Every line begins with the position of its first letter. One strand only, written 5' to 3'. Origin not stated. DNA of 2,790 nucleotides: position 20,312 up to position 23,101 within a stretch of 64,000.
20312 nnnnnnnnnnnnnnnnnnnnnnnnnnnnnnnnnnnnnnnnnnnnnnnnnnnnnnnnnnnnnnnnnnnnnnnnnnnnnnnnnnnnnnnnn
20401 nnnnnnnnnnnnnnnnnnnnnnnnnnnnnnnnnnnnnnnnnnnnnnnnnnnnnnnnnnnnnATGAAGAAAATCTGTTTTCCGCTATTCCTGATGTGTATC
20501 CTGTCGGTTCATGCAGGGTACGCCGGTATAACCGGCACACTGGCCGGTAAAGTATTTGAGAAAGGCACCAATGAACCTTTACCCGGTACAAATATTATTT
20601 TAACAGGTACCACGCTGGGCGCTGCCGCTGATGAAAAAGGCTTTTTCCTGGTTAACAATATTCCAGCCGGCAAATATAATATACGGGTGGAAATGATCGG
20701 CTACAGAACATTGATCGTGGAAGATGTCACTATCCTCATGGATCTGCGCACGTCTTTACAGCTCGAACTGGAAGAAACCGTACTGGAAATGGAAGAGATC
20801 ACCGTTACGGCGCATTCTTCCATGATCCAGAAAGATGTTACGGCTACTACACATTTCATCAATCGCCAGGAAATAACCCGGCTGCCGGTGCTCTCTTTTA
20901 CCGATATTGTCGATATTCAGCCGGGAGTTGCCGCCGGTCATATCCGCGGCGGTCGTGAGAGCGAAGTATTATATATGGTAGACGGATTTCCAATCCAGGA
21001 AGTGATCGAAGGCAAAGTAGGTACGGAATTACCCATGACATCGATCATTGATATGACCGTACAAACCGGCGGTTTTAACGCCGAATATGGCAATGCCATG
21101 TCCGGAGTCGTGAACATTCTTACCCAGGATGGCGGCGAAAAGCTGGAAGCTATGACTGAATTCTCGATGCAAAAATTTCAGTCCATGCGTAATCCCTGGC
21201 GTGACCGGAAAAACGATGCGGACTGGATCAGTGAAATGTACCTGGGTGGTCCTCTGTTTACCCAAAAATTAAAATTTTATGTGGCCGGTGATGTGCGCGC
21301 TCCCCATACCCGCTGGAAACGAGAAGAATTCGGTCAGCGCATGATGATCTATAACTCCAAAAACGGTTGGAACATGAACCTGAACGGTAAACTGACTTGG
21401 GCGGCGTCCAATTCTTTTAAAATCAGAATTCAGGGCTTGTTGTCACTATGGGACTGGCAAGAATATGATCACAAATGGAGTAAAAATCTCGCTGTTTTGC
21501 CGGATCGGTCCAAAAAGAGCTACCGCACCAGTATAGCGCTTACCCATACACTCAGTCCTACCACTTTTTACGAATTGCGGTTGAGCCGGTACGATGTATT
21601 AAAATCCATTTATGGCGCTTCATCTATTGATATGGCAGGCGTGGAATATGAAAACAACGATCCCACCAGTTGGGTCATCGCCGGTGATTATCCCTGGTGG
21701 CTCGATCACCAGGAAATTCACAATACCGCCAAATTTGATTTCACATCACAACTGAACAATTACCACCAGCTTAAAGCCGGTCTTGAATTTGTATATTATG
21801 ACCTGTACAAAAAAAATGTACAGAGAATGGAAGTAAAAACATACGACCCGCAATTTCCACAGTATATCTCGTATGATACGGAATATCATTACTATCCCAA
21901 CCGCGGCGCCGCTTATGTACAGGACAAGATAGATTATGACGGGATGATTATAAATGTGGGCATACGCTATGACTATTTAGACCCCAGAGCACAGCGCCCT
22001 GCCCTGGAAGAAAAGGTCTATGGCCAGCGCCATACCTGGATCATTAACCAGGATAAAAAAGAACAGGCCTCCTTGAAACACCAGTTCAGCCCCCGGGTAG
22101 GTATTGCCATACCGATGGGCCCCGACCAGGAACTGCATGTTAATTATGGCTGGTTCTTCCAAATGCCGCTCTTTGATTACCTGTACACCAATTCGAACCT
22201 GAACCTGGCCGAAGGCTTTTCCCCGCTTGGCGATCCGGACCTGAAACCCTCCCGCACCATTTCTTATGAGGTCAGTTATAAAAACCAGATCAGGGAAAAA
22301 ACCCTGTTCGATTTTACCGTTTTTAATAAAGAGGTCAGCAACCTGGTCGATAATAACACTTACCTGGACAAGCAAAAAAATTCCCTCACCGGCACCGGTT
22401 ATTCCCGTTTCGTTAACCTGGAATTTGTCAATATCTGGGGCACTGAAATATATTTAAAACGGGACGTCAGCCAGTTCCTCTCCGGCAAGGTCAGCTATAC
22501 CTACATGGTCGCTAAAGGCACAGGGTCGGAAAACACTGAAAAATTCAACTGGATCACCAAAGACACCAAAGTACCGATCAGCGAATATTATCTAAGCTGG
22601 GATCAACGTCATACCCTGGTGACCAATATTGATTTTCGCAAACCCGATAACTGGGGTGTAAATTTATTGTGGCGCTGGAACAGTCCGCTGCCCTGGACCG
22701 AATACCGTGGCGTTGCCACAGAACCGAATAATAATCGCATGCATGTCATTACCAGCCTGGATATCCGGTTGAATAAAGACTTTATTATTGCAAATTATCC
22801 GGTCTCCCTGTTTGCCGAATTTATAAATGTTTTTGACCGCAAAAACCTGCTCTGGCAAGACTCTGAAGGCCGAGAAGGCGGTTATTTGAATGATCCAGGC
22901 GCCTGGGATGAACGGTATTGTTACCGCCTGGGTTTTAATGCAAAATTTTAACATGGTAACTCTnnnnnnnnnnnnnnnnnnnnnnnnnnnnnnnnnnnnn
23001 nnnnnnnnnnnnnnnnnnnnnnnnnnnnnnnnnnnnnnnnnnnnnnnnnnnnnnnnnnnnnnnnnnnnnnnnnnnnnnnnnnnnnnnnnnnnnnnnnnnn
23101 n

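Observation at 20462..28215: TonB-dependent receptor followed by five tandem, recombining paralogs of an unknown lipoprotein family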

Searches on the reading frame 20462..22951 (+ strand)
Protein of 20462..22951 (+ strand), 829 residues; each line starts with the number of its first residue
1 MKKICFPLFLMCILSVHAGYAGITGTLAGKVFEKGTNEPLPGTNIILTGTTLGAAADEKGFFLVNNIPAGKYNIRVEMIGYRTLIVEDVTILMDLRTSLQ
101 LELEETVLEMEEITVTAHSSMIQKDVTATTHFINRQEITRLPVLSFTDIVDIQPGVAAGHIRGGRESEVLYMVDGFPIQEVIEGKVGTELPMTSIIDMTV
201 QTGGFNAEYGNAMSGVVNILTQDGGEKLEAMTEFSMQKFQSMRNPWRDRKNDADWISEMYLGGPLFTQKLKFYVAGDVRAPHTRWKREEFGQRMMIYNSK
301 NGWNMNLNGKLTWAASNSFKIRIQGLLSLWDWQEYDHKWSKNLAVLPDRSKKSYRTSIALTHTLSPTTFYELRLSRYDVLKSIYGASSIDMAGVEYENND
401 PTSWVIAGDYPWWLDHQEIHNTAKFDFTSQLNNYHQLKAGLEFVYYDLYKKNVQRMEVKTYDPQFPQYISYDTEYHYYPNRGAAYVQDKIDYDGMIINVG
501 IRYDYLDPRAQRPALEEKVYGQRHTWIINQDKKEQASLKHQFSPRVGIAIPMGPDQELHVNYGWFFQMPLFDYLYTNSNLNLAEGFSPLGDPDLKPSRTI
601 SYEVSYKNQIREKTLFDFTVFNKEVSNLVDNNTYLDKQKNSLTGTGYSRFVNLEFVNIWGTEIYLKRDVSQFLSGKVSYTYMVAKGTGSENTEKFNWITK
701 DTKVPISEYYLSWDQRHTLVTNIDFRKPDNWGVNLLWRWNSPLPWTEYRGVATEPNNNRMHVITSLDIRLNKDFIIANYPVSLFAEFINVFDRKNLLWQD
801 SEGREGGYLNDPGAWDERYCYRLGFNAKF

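Call 3: search_protein_families(library=pfam, proteins=[window:20462-22951:+], max_evalue=1)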
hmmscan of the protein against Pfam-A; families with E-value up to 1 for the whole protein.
window:20462-22951:+ (829 aa): 5 families
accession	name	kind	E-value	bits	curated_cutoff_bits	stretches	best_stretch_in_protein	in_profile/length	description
PF13715.12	CarbopepD_reg_2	-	3.3e-19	69.1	32.2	1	28-115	2-88/88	CarboxypepD_reg-like domain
PF13620.12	CarboxypepD_reg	-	6.2e-12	46.1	32.3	1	26-103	1-81/82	Carboxypeptidase regulatory-like domain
PF07715.20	Plug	-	6.2e-07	30.3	23.9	1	123-216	2-107/107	TonB-dependent Receptor Plug Domain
PF08308.17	PEGA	-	0.0061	16.9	20.8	1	64-106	29-70/71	PEGA domain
PF09430.16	EMC7_beta-sandw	-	0.048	14.3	26.6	1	38-82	5-51/122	ER membrane protein complex subunit 7, beta-sandwich domain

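Call 8: search_protein_families(library=ncbifam, proteins=[window:20462-22951:+], max_evalue=0.1)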
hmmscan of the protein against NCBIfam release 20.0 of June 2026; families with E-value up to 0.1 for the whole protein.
window:20462-22951:+ (829 aa): 11 families
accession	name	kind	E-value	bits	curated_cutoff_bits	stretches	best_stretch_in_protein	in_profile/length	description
TIGR01786.1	TonB-hemlactrns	subfamily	3.8e-26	91.7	323.75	2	416-741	328-628/719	TonB-dependent hemoglobin/transferrin/lactoferrin family receptor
TIGR01785.1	TonB-hemin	subfamily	2.2e-24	85.9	316.85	2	419-742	311-600/677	TonB-dependent heme/hemoglobin receptor family protein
TIGR04056.1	OMP_RagA_SusC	subfamily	3.9e-11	42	368.25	1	26-456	2-448/981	SusC/RagA family TonB-linked outer membrane protein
NF052345.1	S_layer_anammox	exception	1.2e-07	29.5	1400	1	24-124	1312-1412/1596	Kustd1514 family S-layer glycoprotein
TIGR01782.1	TonB-Xanth-Caul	subfamily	4.5e-06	25.2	310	1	480-693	523-756/868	TonB-dependent receptor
NF010010.0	PRK13483.1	equivalog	5.3e-06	24.7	927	1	587-683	448-547/660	ligand-gated channel protein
NF010038.0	PRK13513.1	equivalog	6.6e-06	24.9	942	2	589-685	446-549/659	ligand-gated channel protein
NF007478.2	PRK10064.1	equivalog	2.1e-05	23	745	1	111-273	31-202/663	catecholate siderophore receptor CirA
NF041535.1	TonB_rec_PqqU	equivalog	5.4e-05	21.7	1200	1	173-244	81-152/676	TonB-dependent receptor PqqU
TIGR01783.1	TonB-siderophor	subfamily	7.4e-05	21.6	223.5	1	446-688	335-532/649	TonB-dependent siderophore receptor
NF010048.1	PRK13524.1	subfamily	0.001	17.6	493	1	194-280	147-226/744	FepA family TonB-dependent siderophore receptor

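Call 32: search_solved_structures(query=window:20462-22948:+, max_evalue=0.001)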
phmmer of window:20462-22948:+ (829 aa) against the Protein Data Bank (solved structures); distinct sequences matched with E-value up to 0.001: 1.
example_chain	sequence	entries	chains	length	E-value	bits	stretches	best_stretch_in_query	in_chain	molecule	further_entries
6sli_B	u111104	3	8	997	0.00028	22.2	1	26-150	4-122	RagA protein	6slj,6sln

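Call 43: find_homologous_proteins(query=window:20462-22948:+, max_evalue=1e-30)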
Query window:20462-22948:+ (829 aa): 4054 proteins with E <= 1e-30 among 8000 candidates; the best 120 are listed.
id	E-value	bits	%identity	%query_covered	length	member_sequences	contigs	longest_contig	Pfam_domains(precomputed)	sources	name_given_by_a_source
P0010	0.0e+0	1950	100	100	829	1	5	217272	PF13715.13,PF07715.21,PF13620.13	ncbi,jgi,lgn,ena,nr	ncbi:MAG TPA: TonB-dependent receptor [bacterium]|nr:TonB-dependent receptor [bacterium] HPN45168.1 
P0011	0.0e+0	1835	93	100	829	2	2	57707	PF13715.13,PF07715.21,PF13620.13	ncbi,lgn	-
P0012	0.0e+0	1583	80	100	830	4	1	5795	PF13715.13,PF07715.21,PF13620.13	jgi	-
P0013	0.0e+0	1577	79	100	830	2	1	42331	PF13715.13,PF07715.21,PF13620.13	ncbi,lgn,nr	ncbi:TonB-dependent receptor [candidate division KSB1 bacterium]|nr:TonB-dependent receptor [candida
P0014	0.0e+0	1434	71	100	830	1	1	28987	PF13715.13,PF07715.21,PF13620.13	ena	-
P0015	0.0e+0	1380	69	100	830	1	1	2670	PF13715.13,PF07715.21,PF13620.13,PF00593.31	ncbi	-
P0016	0.0e+0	1377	69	100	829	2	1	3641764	PF13715.13,PF07715.21,PF13620.13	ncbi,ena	-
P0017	0.0e+0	1374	69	100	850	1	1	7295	PF13715.13,PF07715.21,PF13620.13,PF00593.31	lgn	-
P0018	0.0e+0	1367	68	100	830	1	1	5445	PF13715.13,PF07715.21,PF13620.13,PF00593.31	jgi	-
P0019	0.0e+0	1347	68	100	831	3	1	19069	PF13715.13,PF07715.21,PF13620.13,PF00593.31,PF14905.13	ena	-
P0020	0.0e+0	1330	67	98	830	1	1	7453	PF13715.13,PF07715.21,PF13620.13,PF00593.31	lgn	-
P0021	0.0e+0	1325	66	100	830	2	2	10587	PF13715.13,PF07715.21,PF13620.13,PF00593.31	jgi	-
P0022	0.0e+0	1323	67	98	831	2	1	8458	PF13715.13,PF25183.2,PF07715.21,PF13620.13,PF00593.31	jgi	-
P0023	0.0e+0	1323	66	100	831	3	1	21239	PF13715.13,PF25183.2,PF07715.21,PF13620.13,PF00593.31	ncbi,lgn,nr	ncbi:TonB-dependent receptor [candidate division KSB1 bacterium]|nr:TonB-dependent receptor [candida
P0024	0.0e+0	1304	65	100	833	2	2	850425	PF13715.13,PF07715.21,PF13620.13,PF00593.31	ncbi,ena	-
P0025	0.0e+0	1270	63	100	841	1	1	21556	PF13715.13,PF07715.21,PF13620.13,PF00593.31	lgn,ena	-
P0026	0.0e+0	1263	64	99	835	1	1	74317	PF13715.13,PF07715.21,PF13620.13,PF00593.31,PF14905.13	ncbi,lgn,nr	ncbi:TonB-dependent receptor [candidate division KSB1 bacterium]|nr:TonB-dependent receptor [candida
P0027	0.0e+0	1227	62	100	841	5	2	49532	PF13715.13,PF07715.21,PF13620.13,PF00593.31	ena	-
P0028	0.0e+0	1218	62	99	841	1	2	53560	PF13715.13,PF07715.21,PF13620.13,PF00593.31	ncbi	-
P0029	0.0e+0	1217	62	99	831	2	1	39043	PF13715.13,PF07715.21,PF13620.13,PF00593.31,PF14905.13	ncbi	-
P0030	0.0e+0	1211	62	99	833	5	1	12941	PF13715.13,PF07715.21,PF13620.13,PF00593.31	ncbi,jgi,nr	ncbi:MAG: TonB-dependent receptor [Calditrichaeota bacterium]|nr:TonB-dependent receptor [Calditrich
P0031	0.0e+0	1207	62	100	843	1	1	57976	PF13715.13,PF25183.2,PF07715.21,PF13620.13,PF00593.31,PF14905.13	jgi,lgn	jgi:outer membrane receptor protein involved in Fe transport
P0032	0.0e+0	1202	61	98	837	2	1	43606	PF13715.13,PF25183.2,PF13620.13,PF00593.31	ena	-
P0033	0.0e+0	1200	61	99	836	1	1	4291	PF13715.13,PF07715.21,PF13620.13,PF00593.31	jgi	-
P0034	0.0e+0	1189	62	97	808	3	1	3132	PF13715.13,PF07715.21,PF13620.13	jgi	jgi:outer membrane receptor for ferrienterochelin and colicin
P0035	0.0e+0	1186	60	100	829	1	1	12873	PF13715.13,PF07715.21,PF13620.13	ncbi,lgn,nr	ncbi:TonB-dependent receptor [candidate division KSB1 bacterium]|nr:TonB-dependent receptor [candida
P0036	0.0e+0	1073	56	100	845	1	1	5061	PF13715.13,PF25183.2,PF07715.21,PF13620.13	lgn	-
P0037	0.0e+0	1072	55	99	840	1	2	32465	PF13715.13,PF07715.21,PF13620.13,PF00593.31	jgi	-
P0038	0.0e+0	1070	57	100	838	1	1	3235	PF13715.13,PF07715.21,PF13620.13,PF00593.31,PF14905.13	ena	-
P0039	0.0e+0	1066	54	100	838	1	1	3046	PF13715.13,PF07715.21,PF13620.13,PF00593.31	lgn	-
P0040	0.0e+0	1065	54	99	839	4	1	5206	PF13715.13,PF25183.2,PF07715.21,PF13620.13,PF00593.31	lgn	-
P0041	0.0e+0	1059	53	100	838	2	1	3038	PF13715.13,PF07715.21,PF13620.13,PF00593.31,PF14905.13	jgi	-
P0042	0.0e+0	1049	54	99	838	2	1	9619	PF13715.13,PF07715.21,PF13620.13,PF00593.31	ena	-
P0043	0.0e+0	1039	55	100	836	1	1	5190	PF13715.13,PF07715.21,PF13620.13,PF00593.31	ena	-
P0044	0.0e+0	1039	54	98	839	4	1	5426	PF13715.13,PF07715.21,PF13620.13,PF00593.31,PF14905.13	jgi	jgi:outer membrane receptor for ferrienterochelin and colicin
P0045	0.0e+0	1037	55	100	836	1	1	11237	PF13715.13,PF07715.21,PF13620.13,PF00593.31,PF14905.13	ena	-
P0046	0.0e+0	1034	55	99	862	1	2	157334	PF13715.13,PF07715.21,PF13620.13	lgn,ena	-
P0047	0.0e+0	1033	55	100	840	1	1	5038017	PF13715.13,PF07715.21,PF13620.13,PF14905.13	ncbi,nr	ncbi:MAG: TonB-dependent receptor [Gemmatimonadota bacterium]|nr:MAG: TonB-dependent receptor [Gemma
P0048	0.0e+0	1029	56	97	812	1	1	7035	PF13715.13,PF07715.21,PF13620.13,PF14905.13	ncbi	ncbi:MAG: carboxypeptidase regulatory-like domain-containing protein, partial [bacterium]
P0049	0.0e+0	1028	54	99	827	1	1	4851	PF13715.13,PF25183.2,PF07715.21,PF13620.13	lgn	-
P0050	0.0e+0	1027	51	98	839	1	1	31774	PF13715.13,PF25183.2,PF13620.13,PF00593.31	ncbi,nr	ncbi:TonB-dependent receptor [candidate division KSB1 bacterium]|nr:TonB-dependent receptor [candida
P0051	0.0e+0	1025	54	100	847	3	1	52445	PF13715.13,PF07715.21,PF13620.13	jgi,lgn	-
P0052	0.0e+0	1021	54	100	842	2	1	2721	PF13715.13,PF25183.2,PF07715.21,PF13620.13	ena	-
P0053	0.0e+0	1020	55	98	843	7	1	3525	PF13715.13,PF25183.2,PF07715.21,PF13620.13,PF00593.31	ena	-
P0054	5.8e-295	999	52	100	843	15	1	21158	PF13715.13,PF25183.2,PF13620.13,PF00593.31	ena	-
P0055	4.2e-294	996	52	99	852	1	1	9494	PF13715.13,PF25183.2,PF07715.21,PF13620.13,PF00593.31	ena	-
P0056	9.0e-292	988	52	99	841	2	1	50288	PF13715.13,PF25183.2,PF07715.21,PF13620.13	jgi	-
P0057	6.0e-291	985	51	100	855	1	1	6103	PF13715.13,PF07715.21,PF13620.13,PF00593.31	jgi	-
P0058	2.0e-290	984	52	100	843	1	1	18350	PF13715.13,PF25183.2,PF13620.13,PF00593.31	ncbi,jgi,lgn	-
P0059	8.7e-290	982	52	99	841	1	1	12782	PF13715.13,PF25183.2,PF13620.13,PF17210.10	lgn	-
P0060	2.7e-284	963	52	99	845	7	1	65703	PF13715.13,PF07715.21,PF13620.13,PF00593.31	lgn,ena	-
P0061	2.1e-282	957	51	99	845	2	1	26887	PF13715.13,PF07715.21,PF13620.13,PF00593.31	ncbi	-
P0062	1.3e-271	922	49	98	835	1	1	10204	PF13715.13,PF25183.2,PF07715.21,PF13620.13,PF00593.31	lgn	-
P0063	3.9e-270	917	47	100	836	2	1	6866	PF13715.13,PF25183.2,PF07715.21,PF13620.13,PF00593.31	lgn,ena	-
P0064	4.5e-269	913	51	95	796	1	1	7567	PF13715.13,PF07715.21,PF13620.13,PF00593.31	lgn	-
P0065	1.0e-268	912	49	99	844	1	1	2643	PF13715.13,PF07715.21,PF13620.13,PF00593.31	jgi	jgi:outer membrane receptor for ferrienterochelin and colicin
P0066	2.9e-266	904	48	100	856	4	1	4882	PF13715.13,PF25183.2,PF07715.21,PF13620.13,PF00593.31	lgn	-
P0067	9.8e-264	895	48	98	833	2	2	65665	PF13715.13,PF25183.2,PF07715.21,PF13620.13,PF00593.31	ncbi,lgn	-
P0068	3.7e-263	894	48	100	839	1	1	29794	PF13715.13,PF25183.2,PF07715.21,PF13620.13,PF00593.31,PF14905.13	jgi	jgi:outer membrane receptor protein involved in Fe transport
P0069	4.2e-261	887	46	100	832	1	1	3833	PF13715.13,PF25183.2,PF07715.21,PF13620.13,PF00593.31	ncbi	-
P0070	3.1e-257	874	47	99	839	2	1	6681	PF13715.13,PF07715.21,PF13620.13,PF00593.31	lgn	-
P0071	1.6e-250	852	47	100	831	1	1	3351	PF13715.13,PF07715.21,PF13620.13,PF00593.31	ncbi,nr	ncbi:MAG: TonB-dependent receptor, partial [Spirochaetales bacterium]|nr:TonB-dependent receptor [Sp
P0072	1.5e-237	809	44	100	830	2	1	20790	PF13715.13,PF25183.2,PF07715.21,PF13620.13,PF00593.31,PF14905.13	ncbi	-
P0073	6.3e-232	790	44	97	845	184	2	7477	PF13715.13,PF25183.2,PF07715.21,PF13620.13,PF00593.31,PF14905.13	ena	-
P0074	3.8e-227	774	44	100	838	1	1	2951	PF13715.13,PF13620.13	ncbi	-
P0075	9.1e-222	757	44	98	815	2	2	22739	PF13715.13,PF07715.21,PF13620.13,PF00593.31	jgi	-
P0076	9.5e-222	757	45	99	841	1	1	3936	PF13715.13,PF07715.21,PF13620.13,PF00593.31,PF14905.13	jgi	-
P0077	1.4e-219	749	41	98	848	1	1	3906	PF13715.13,PF07715.21,PF13620.13,PF00593.31,PF09430.17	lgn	-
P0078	2.6e-218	745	43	98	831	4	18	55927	PF13715.13,PF25183.2,PF07715.21,PF13620.13,PF00593.31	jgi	jgi:outer membrane receptor for ferrienterochelin and colicin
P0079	6.9e-218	744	43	100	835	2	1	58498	PF13715.13,PF07715.21,PF13620.13,PF00593.31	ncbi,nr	ncbi:MAG: TonB-dependent receptor [Candidatus Marinimicrobia bacterium]|nr:TonB-dependent receptor [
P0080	5.2e-217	741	41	99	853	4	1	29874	PF13715.13,PF07715.21,PF13620.13,PF00593.31,PF14905.13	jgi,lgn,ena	-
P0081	5.4e-217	741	43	100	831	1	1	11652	PF13715.13,PF25183.2,PF07715.21,PF13620.13,PF00593.31,PF14905.13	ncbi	-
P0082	8.6e-216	737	43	98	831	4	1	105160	PF13715.13,PF25183.2,PF07715.21,PF13620.13,PF00593.31,PF14905.13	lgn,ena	-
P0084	2.1e-215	736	41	98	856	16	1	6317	PF13715.13,PF07715.21,PF13620.13,PF00593.31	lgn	-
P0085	2.4e-215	735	43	98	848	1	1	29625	PF13715.13,PF07715.21,PF13620.13,PF00593.31,PF14905.13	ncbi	-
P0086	5.5e-212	724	42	97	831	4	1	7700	PF13715.13,PF25183.2,PF07715.21,PF13620.13,PF00593.31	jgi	jgi:outer membrane receptor for ferrienterochelin and colicin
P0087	3.5e-211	722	42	97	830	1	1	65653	PF13715.13,PF25183.2,PF07715.21,PF13620.13,PF00593.31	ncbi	-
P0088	4.2e-211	721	42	100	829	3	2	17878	PF13715.13,PF25183.2,PF07715.21,PF13620.13,PF00593.31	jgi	-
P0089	9.2e-211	720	43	100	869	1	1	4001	PF13715.13,PF25183.2,PF07715.21,PF13620.13,PF00593.31,PF14905.13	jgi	-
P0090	2.3e-210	719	41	100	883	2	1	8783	PF13715.13,PF25183.2,PF07715.21,PF13620.13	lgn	-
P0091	2.8e-210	719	64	57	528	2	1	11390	PF13715.13,PF07715.21,PF13620.13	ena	-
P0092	2.9e-210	719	42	99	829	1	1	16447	PF13715.13,PF25183.2,PF07715.21,PF13620.13,PF00593.31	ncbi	-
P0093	3.8e-210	718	42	97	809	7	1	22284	PF13715.13,PF25183.2,PF07715.21,PF13620.13,PF00593.31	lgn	-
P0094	4.1e-210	718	41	99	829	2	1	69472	PF13715.13,PF25183.2,PF07715.21,PF13620.13,PF00593.31,PF14905.13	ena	-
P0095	5.2e-210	718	41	100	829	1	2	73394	PF13715.13,PF25183.2,PF07715.21,PF13620.13,PF00593.31,PF14905.13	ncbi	-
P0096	1.1e-209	717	42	95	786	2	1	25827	PF13715.13,PF07715.21,PF13620.13,PF14905.13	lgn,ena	-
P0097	1.3e-209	716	42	99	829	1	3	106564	PF13715.13,PF25183.2,PF07715.21,PF13620.13,PF00593.31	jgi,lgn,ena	-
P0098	1.4e-209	716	42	100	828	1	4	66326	PF13715.13,PF07715.21,PF13620.13,PF00593.31,PF14905.13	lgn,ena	-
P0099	4.7e-209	715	42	100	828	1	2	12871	PF13715.13,PF25183.2,PF07715.21,PF13620.13,PF00593.31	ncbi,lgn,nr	ncbi:MAG: TonB-dependent receptor [Candidatus Marinimicrobia bacterium]|nr:TonB-dependent receptor [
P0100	1.4e-208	713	42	99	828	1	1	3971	PF13715.13,PF25183.2,PF07715.21,PF13620.13,PF00593.31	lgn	-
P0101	5.5e-207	708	42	100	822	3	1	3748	PF13715.13,PF25183.2,PF07715.21,PF13620.13,PF00593.31,PF14905.13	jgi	-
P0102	4.9e-206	705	41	99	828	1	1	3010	PF13715.13,PF07715.21,PF13620.13,PF00593.31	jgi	jgi:outer membrane receptor protein involved in Fe transport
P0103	5.8e-206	704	42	100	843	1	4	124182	PF13715.13,PF25183.2,PF07715.21,PF13620.13,PF00593.31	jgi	-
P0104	6.8e-205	701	41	100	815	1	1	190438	PF13715.13,PF13620.13,PF14905.13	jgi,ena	-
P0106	5.8e-204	698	41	99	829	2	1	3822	PF13715.13,PF07715.21,PF13620.13,PF00593.31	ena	-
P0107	8.1e-202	691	42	99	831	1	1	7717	PF13715.13,PF25183.2,PF07715.21,PF13620.13,PF00593.31,PF14905.13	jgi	-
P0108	5.4e-200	685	42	98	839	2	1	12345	PF13715.13,PF25183.2,PF07715.21,PF13620.13,PF00593.31,PF14905.13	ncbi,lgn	-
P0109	9.0e-200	684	42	100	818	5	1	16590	PF13715.13,PF07715.21,PF13620.13,PF00593.31,PF14905.13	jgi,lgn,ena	-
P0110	1.0e-198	680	41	98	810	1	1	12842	PF13715.13,PF13620.13,PF14905.13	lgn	-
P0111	1.3e-198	680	42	98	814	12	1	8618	PF13715.13,PF13620.13,PF14905.13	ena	-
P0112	6.2e-198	678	41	100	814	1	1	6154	PF13715.13,PF13620.13,PF14905.13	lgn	-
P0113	1.7e-196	673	41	100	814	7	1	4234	PF13715.13,PF07715.21,PF13620.13,PF00593.31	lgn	-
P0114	5.8e-195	668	42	97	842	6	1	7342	PF13715.13,PF13620.13,PF14905.13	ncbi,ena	-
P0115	1.6e-194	666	41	98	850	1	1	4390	PF13715.13,PF07715.21,PF13620.13,PF00593.31,PF14905.13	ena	-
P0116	4.3e-194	665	40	100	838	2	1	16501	PF13715.13,PF07715.21,PF13620.13,PF00593.31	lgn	-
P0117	5.2e-194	665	41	98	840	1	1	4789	PF13715.13,PF07715.21,PF13620.13,PF00593.31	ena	-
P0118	3.4e-193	662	41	98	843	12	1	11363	PF13715.13,PF25183.2,PF07715.21,PF13620.13,PF00593.31,PF14905.13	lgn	-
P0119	6.5e-193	661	42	98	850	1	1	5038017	PF13715.13,PF25183.2,PF07715.21,PF13620.13,PF00593.31,PF14905.13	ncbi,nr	ncbi:MAG: TonB-dependent receptor [Gemmatimonadota bacterium]|nr:MAG: TonB-dependent receptor [Gemma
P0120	1.0e-192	661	41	100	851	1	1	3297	PF13715.13,PF25183.2,PF07715.21,PF13620.13,PF00593.31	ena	-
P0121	3.0e-192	659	41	96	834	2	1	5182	PF13715.13,PF07715.21,PF13620.13,PF00593.31,PF14905.13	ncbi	-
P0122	3.2e-192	659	40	98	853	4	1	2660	PF13715.13,PF25183.2,PF07715.21,PF17802.8,PF13620.13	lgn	-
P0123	5.4e-192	658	41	98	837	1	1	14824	PF13715.13,PF07715.21,PF13620.13,PF00593.31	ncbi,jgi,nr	ncbi:MAG: TonB-dependent receptor [Calditrichaeota bacterium]|nr:TonB-dependent receptor [Calditrich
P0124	1.5e-191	657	40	98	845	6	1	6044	PF13715.13,PF13620.13,PF14905.13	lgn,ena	-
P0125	1.7e-191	656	42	97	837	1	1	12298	PF13715.13,PF13620.13,PF00593.31,PF14905.13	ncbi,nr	ncbi:TonB-dependent receptor [candidate division KSB1 bacterium]|nr:TonB-dependent receptor [candida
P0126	6.2e-191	655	41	96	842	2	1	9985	PF13715.13,PF13620.13,PF00593.31,PF14905.13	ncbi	-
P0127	1.0e-190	654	40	100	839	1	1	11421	PF13715.13,PF07715.21,PF13620.13,PF00593.31,PF14905.13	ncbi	-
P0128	1.5e-190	653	40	100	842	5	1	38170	PF13715.13,PF07715.21,PF13620.13,PF00593.31,PF14905.13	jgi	-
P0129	7.2e-190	651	40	98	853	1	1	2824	PF13715.13,PF07715.21,PF13620.13,PF14905.13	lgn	-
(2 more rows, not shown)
